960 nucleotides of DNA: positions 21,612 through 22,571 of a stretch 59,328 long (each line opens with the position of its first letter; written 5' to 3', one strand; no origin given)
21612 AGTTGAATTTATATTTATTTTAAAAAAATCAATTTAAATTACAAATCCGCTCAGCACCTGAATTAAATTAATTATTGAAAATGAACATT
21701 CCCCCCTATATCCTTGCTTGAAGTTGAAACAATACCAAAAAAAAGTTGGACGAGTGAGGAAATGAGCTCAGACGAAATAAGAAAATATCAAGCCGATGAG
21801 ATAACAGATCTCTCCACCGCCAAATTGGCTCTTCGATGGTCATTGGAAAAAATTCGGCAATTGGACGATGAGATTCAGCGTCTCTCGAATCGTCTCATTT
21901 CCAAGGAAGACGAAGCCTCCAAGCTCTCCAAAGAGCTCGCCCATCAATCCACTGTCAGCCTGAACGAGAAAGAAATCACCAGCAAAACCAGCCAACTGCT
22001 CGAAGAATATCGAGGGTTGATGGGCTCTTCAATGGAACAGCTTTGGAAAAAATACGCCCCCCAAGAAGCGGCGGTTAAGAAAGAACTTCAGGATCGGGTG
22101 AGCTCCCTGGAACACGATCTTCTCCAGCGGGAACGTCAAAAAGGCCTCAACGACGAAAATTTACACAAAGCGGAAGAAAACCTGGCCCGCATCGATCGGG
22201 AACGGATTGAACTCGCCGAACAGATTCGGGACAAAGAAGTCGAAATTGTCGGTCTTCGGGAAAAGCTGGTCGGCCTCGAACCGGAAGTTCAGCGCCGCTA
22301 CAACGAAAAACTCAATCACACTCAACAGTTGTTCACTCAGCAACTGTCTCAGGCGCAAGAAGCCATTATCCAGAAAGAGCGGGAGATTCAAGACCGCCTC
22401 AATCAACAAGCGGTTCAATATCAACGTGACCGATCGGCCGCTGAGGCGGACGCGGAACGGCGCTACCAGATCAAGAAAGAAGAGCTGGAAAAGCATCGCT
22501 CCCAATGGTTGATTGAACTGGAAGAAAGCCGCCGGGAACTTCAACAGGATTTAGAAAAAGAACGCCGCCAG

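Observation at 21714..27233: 1,839-aa cytoplasmic coiled-coil giant as a lone plus-strand gene with its own AT-rich promoter island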

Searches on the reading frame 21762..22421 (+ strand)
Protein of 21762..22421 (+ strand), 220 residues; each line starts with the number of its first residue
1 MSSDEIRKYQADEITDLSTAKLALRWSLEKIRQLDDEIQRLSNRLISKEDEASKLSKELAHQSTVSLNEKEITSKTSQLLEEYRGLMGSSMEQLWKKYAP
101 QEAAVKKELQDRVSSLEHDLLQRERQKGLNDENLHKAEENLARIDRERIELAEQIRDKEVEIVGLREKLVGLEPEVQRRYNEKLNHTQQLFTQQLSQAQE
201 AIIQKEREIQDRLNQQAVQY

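Call 38: find_homologous_proteins(query=window:21762-22421:+, max_evalue=0.001)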
Query window:21762-22421:+ (220 aa): 9 proteins with E <= 0.001 among 432 candidates.
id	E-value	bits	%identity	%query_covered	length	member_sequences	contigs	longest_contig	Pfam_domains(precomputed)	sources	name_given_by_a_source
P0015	5.2e-79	282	65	100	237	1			-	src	-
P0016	1.0e-71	259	71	81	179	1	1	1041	-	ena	-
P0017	4.8e-69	250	58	100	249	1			-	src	-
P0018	5.9e-64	233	73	74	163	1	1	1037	-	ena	-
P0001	6.8e-63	230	77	66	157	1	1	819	-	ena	-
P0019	7.0e-55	204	71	65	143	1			-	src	-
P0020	1.5e-54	203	68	65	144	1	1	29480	-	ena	-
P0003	2.3e-34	137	64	49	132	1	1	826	-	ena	-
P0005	8.2e-24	102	68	35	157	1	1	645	-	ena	-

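Call 39: find_encoding_contigs(protein=P0020, flank=10000, max_places=4)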
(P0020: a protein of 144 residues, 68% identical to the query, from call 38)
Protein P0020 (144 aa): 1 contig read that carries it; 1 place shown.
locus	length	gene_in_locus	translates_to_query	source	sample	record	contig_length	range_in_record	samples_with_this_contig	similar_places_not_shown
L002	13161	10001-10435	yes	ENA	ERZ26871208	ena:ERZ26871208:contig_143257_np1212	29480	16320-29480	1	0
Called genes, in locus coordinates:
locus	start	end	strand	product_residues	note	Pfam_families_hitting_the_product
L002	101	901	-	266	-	PF01551:Peptidase_M23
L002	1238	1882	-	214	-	PF18075:FtsX_ECD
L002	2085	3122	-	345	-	PF04230:PS_pyruv_trans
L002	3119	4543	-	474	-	PF18949:DUF5693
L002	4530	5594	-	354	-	PF08323:Glyco_transf_5, PF00534:Glycos_transf_1, PF13692:Glyco_trans_1_4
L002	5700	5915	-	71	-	PF08323:Glyco_transf_5 (weak)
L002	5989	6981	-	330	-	PF01087:GalP_UDP_transf, PF01230:HIT (faint), PF16285:DUF4931_N (weak), PF16268:DUF4921, PF02744:GalP_UDP_tr_C, PF11969:DcpS_C (faint)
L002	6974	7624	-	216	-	PF04079:SMC_ScpB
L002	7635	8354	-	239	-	PF02616:SMC_ScpA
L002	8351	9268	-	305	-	PF01743:PolyA_pol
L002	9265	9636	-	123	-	-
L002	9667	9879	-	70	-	PF14353:CpXC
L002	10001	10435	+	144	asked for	-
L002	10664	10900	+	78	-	-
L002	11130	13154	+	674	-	-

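Call 43: find_related_loci(query=A1, collection=metagenome_contigs, flank=10000)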
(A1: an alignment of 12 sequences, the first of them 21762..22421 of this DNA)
Query A1 (220 aa) in metagenome_contigs; peptide patterns used: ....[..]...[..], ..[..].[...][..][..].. (x = any residue, [..] = any of these).
235 stretches matched a pattern; 68 encode a relative of the query (tblastn E <= 1e-3); 68 distinct loci.
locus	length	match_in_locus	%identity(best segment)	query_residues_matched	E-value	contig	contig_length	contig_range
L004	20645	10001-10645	64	1-215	2e-89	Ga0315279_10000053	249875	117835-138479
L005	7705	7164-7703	76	1-180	1e-88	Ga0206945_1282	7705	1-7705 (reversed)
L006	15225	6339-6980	61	5-218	2e-82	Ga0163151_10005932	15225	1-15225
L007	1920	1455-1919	59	1-155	6e-57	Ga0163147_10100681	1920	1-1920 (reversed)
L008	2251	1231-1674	32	7-156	9e-9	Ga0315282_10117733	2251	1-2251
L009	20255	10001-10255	32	14-113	9e-8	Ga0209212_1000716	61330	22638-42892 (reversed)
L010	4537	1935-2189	32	14-113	1e-7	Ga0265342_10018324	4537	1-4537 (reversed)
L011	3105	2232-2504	31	8-113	1e-7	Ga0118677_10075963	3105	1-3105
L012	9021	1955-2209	32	14-113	1e-7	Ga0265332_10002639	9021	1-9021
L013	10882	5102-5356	32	14-113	2e-7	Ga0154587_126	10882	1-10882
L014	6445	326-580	32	14-113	2e-7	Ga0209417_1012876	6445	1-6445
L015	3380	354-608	33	14-113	2e-7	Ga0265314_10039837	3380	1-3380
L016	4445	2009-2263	31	14-113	3e-7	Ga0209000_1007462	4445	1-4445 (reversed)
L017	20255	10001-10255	32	14-113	3e-7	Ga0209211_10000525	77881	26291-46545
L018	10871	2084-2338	34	14-113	5e-7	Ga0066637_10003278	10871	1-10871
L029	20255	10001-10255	35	14-113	9e-7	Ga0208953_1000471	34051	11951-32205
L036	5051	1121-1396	34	7-113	4e-6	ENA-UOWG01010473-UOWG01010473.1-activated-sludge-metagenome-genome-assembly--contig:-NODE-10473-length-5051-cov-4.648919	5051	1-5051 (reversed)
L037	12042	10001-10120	50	1-40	3e-6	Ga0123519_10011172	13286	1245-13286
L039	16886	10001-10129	49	1-43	3e-6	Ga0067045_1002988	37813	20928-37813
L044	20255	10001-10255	33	14-113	3e-7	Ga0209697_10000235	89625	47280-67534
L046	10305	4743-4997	32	14-113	6e-6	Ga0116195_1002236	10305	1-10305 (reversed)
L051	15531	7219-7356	48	14-59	1e-5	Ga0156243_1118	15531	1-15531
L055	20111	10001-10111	54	8-42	1e-5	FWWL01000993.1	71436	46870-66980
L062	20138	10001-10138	48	14-63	3e-5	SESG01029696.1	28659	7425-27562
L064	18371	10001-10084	57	14-41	6e-5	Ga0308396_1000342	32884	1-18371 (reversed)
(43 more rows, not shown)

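Call 44: search_solved_structures(query=A1, max_evalue=10, show_alignments=2)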
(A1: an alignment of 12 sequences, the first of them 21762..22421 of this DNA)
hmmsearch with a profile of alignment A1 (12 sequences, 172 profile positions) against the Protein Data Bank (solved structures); distinct sequences matched with E-value up to 10: 8.
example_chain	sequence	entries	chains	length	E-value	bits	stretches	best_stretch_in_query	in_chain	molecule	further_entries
2lem_A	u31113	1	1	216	0.25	14.5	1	68-118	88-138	Apolipoprotein A-I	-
5apx_A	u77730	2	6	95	0.28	14.4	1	30-85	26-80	GENERAL CONTROL PROTEIN GCN4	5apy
1kd9_A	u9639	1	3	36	0.28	14.4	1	30-61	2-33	GCN4 ACID BASE HETERODIMER ACID-d12La16L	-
6azh_A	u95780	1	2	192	0.32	14.2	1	74-134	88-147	TetR family transcriptional regulator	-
6g2j_X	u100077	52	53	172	0.77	12.9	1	70-131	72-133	NADH dehydrogenase [ubiquinone] 1 alpha subcomplex subunit 8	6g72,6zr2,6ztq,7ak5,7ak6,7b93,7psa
7o92_A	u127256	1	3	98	1.3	12.2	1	31-70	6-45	hypothetical protein UY81_C0065G0003 residues 18-54 from Candidatus Giovannonibacteria bac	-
5apu_A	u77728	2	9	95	1.4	12.1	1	30-85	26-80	GENERAL CONTROL PROTEIN GCN4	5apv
5apw_A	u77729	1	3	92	1.9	11.7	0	30-81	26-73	GENERAL CONTROL PROTEIN GCN4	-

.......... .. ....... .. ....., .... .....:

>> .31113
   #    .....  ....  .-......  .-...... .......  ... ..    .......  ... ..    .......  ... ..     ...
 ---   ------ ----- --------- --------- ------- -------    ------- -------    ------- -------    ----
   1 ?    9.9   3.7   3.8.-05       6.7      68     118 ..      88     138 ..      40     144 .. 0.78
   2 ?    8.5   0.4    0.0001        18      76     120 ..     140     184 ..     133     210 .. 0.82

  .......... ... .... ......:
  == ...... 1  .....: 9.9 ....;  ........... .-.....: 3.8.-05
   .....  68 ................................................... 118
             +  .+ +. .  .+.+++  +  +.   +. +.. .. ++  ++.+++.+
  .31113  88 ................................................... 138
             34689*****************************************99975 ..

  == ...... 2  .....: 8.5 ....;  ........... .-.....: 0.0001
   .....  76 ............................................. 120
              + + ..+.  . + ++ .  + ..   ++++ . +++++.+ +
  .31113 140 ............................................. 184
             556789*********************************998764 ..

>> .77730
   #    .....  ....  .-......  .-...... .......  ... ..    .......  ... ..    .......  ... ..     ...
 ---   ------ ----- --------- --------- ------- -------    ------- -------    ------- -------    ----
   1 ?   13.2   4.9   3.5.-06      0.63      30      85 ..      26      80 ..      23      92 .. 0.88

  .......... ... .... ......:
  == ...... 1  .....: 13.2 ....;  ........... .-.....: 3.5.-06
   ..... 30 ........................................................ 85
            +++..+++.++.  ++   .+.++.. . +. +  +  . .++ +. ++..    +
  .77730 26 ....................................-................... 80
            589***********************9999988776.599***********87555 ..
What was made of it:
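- The best, non-significant PDB profile hit of the N-terminal profile is apolipoprotein A-I (E 0.25, call 44).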

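Call 48: search_protein_families(library=pfam, proteins=[L009:12981-15881:+, L029:13170-16106:+, L039:12634-15372:+, L055:12588-15341:+, L009:9968-12979:+, L039:10001-12622:+, L009:7243-8655:+, L009:5987-7246:+, L039:5081-9892:-, L055:8417-9634:+], max_evalue=0.001)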
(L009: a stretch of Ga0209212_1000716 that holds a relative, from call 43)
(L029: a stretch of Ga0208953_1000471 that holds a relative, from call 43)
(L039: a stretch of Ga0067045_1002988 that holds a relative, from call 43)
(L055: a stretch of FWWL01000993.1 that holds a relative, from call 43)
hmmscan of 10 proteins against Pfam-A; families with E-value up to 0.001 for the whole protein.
L009:12981-15881:+ (966 aa): 0 families

L029:13170-16106:+ (978 aa): 0 families

L039:12634-15372:+ (912 aa): 0 families

L055:12588-15341:+ (917 aa): 0 families

L009:9968-12979:+ (1003 aa): 1 family
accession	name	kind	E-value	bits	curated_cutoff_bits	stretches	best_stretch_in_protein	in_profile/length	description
PF06005.17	ZapB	-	0.0004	21.2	31.5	1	25-72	16-63/71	Cell division protein ZapB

L039:10001-12622:+ (873 aa): 0 families

L009:7243-8655:+ (470 aa): 2 families
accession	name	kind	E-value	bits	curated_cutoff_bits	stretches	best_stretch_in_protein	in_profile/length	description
PF04055.27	Radical_SAM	-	4.3e-22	79.5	29.5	1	206-366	2-165/166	Radical SAM superfamily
PF02310.24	B12-binding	-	3.6e-20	72.4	32.1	1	26-137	10-120/121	B12 binding domain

L009:5987-7246:+ (419 aa): 2 families
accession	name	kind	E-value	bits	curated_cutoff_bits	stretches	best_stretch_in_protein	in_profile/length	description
PF13231.12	PMT_2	-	4.7e-17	63.1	26.1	1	64-217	1-157/160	Dolichyl-phosphate-mannose-protein mannosyltransferase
PF02366.24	PMT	-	1.6e-07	31.6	22.7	1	78-199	76-205/245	Dolichyl-phosphate-mannose-protein mannosyltransferase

L039:5081-9892:- (1603 aa): 9 families
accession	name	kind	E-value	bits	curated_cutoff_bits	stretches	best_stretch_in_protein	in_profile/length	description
PF13426.13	PAS_9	-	6.3e-56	187.4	27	4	1114-1214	2-102/103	PAS domain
PF00989.32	PAS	-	2.1e-41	140.9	22.6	3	1105-1213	3-113/113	PAS fold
PF08448.16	PAS_4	-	1.8e-34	118.7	23.1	1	991-1096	2-109/110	PAS fold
PF13188.13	PAS_8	-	3.4e-29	100.2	21.8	1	1104-1146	2-45/65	PAS domain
PF08447.18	PAS_3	-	1.4e-20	73.8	25.6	1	1009-1086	4-86/89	PAS fold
PF02518.31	HATPase_c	-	2.2e-19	70.4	26.4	1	1339-1457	2-109/111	Histidine kinase-, DNA gyrase B-, and HSP90-like ATPase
PF00072.30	Response_reg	-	4.1e-13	49.9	30.2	1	1483-1593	1-109/111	Response regulator receiver domain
PF00512.31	HisKA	-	6.4e-10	39.4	26.9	1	1236-1295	6-64/66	His Kinase A (phospho-acceptor) domain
PF13185.12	GAF_2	-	6.7e-08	33.3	28.6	1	548-692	2-135/136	GAF domain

L055:8417-9634:+ (405 aa): 3 families
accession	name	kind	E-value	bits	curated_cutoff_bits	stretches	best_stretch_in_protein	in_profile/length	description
PF02601.20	Exonuc_VII_L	-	3e-87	293.5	35.9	2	124-349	1-222/315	Exonuclease VII, large subunit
PF13742.12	tRNA_anti_2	-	2.8e-26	92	27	1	8-100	1-94/95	OB-fold nucleic acid binding domain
PF01336.31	tRNA_anti-codon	-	1.4e-09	38.2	27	1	28-102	1-74/75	OB-fold nucleic acid binding domain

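Call 54: list_cluster_members(proteins=[L009:9968-12976:+, L029:9968-13090:+, L039:10001-12619:+, L055:9983-12598:+, L051:7183-9741:+, L044:9968-12796:+, L046:4710-7829:+, L036:1109-4171:+, L062:9968-12454:+, L064:9953-12739:+])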
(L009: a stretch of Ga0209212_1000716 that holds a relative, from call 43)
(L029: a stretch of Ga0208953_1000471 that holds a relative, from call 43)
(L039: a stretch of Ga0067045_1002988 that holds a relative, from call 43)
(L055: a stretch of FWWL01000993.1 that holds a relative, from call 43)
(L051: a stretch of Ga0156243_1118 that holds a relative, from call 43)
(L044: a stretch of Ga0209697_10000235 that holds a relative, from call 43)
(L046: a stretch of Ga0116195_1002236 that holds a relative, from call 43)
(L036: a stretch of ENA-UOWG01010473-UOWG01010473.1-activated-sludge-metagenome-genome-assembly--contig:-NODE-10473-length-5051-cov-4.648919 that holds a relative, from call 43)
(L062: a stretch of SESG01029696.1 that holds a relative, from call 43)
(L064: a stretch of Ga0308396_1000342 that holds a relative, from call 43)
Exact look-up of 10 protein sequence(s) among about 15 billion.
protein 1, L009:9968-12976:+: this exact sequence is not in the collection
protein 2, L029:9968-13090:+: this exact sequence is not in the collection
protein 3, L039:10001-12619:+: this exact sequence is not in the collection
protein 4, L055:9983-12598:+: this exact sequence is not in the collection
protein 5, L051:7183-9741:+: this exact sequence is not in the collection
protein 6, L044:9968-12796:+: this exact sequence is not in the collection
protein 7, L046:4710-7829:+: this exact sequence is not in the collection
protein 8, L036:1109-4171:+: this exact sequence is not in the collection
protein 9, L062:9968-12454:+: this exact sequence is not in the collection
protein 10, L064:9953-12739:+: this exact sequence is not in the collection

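Call 57: find_homologous_proteins(query=A2, max_evalue=0.001)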
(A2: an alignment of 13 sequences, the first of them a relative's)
Query A2 (13 sequences) (130 aa, profile of the alignment): 24 proteins with E <= 0.001 among 2143 candidates.
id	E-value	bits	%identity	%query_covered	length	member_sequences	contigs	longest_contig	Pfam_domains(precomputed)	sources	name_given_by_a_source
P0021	1.2e-46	176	74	100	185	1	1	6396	-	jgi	-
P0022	9.0e-46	173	87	100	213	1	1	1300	-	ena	-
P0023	6.2e-41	157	89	82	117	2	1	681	PF06005.19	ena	-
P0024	5.1e-38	148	90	81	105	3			-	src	-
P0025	3.0e-37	146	91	76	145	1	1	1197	PF00486.35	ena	-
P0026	6.7e-36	141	89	70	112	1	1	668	PF06005.19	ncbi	-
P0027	3.4e-33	132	44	96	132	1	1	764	-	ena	-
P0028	3.6e-30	123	50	79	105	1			-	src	-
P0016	2.9e-29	120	35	65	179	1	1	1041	-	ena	-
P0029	6.9e-29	118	80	76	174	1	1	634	-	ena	-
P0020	1.2e-28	118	30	65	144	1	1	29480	-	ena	-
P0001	2.4e-28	117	30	65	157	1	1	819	-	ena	-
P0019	1.4e-27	114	32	65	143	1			-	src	-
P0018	5.0e-27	112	37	65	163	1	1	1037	-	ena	-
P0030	8.2e-26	109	88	56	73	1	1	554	PF06005.19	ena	-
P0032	3.2e-22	97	73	49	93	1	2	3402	-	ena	-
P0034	2.1e-11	62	90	30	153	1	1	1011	-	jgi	-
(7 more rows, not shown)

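Call 84: search_protein_families(library=pfam, proteins=[L009:2960-4363:+, L009:18842-19393:+, L012:1190-1705:+, L009:9501-9920:-, L013:3613-3999:-, L018:8590-9450:+, L009:17565-18848:-, L029:17836-19008:-, L037:7594-8805:+, L009:16089-17546:+], max_evalue=0.001)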
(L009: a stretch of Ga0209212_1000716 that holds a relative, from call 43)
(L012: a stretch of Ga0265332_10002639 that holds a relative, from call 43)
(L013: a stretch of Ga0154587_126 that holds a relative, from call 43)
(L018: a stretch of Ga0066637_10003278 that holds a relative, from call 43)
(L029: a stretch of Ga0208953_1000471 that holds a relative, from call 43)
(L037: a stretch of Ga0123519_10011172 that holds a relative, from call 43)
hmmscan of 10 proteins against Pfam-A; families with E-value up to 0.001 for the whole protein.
L009:2960-4363:+ (467 aa): 2 families
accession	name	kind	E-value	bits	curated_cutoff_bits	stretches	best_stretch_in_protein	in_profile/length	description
PF05193.26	Peptidase_M16_C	-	4.7e-36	124.8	23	1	204-380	2-180/181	Peptidase M16 inactive domain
PF00675.25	Peptidase_M16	-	1.6e-11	44.7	22.3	1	52-183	3-132/149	Insulinase (Peptidase family M16)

L009:18842-19393:+ (183 aa): 1 family
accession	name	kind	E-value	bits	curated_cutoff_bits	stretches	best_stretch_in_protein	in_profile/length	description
PF01862.21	PvlArgDC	-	1.7e-57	194.2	22.7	1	6-181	1-160/161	Pyruvoyl-dependent arginine decarboxylase (PvlArgDC)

L012:1190-1705:+ (171 aa): 1 family
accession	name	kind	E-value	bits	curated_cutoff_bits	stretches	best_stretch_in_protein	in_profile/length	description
PF00830.24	Ribosomal_L28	-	2.3e-19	69.6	27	1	111-165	2-58/60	Ribosomal L28 family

L009:9501-9920:- (139 aa): 0 families

L013:3613-3999:- (128 aa): 3 families
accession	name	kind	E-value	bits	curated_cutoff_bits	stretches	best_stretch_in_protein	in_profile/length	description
PF13279.12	4HBT_2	-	2.6e-16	60.6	25.5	1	8-123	4-121/122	Thioesterase-like superfamily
PF03061.28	4HBT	-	1.5e-12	48.1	20.6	1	14-95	2-76/79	Thioesterase superfamily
PF01643.23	Acyl-ACP_TE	-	5.6e-08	33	23.7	1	4-122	9-129/131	Acyl-ACP thioesterase N-terminal domain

L018:8590-9450:+ (286 aa): 1 family
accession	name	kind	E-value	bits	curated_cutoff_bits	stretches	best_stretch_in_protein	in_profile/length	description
PF00491.26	Arginase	-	2.4e-61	208.1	22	1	22-282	2-279/280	Arginase family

L009:17565-18848:- (427 aa): 0 families

L029:17836-19008:- (390 aa): 2 families
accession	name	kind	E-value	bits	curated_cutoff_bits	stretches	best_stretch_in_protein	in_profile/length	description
PF02737.24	3HCDH_N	-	6.6e-32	111.3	22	1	27-196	2-179/180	3-hydroxyacyl-CoA dehydrogenase, NAD binding domain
PF00725.27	3HCDH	-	1.2e-26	93.4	22.1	1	199-296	1-97/97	3-hydroxyacyl-CoA dehydrogenase, C-terminal domain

L037:7594-8805:+ (403 aa): 3 families
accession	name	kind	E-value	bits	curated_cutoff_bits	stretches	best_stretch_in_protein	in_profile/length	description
PF02601.20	Exonuc_VII_L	-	6.7e-86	289.1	35.9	2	124-338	1-212/315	Exonuclease VII, large subunit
PF13742.12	tRNA_anti_2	-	3e-25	88.7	27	1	8-100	1-94/95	OB-fold nucleic acid binding domain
PF01336.31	tRNA_anti-codon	-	2.3e-10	40.7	27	1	28-103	1-75/75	OB-fold nucleic acid binding domain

L009:16089-17546:+ (485 aa): 2 families
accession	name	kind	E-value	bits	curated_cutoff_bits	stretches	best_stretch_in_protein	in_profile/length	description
PF16653.10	Sacchrp_dh_C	-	5.2e-30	105.9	31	1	154-445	1-262/265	Saccharopine dehydrogenase C-terminal domain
PF03435.24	Sacchrp_dh_NADP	-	2.1e-26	93.2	25.1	1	8-150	1-129/129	Saccharopine dehydrogenase NADP binding domain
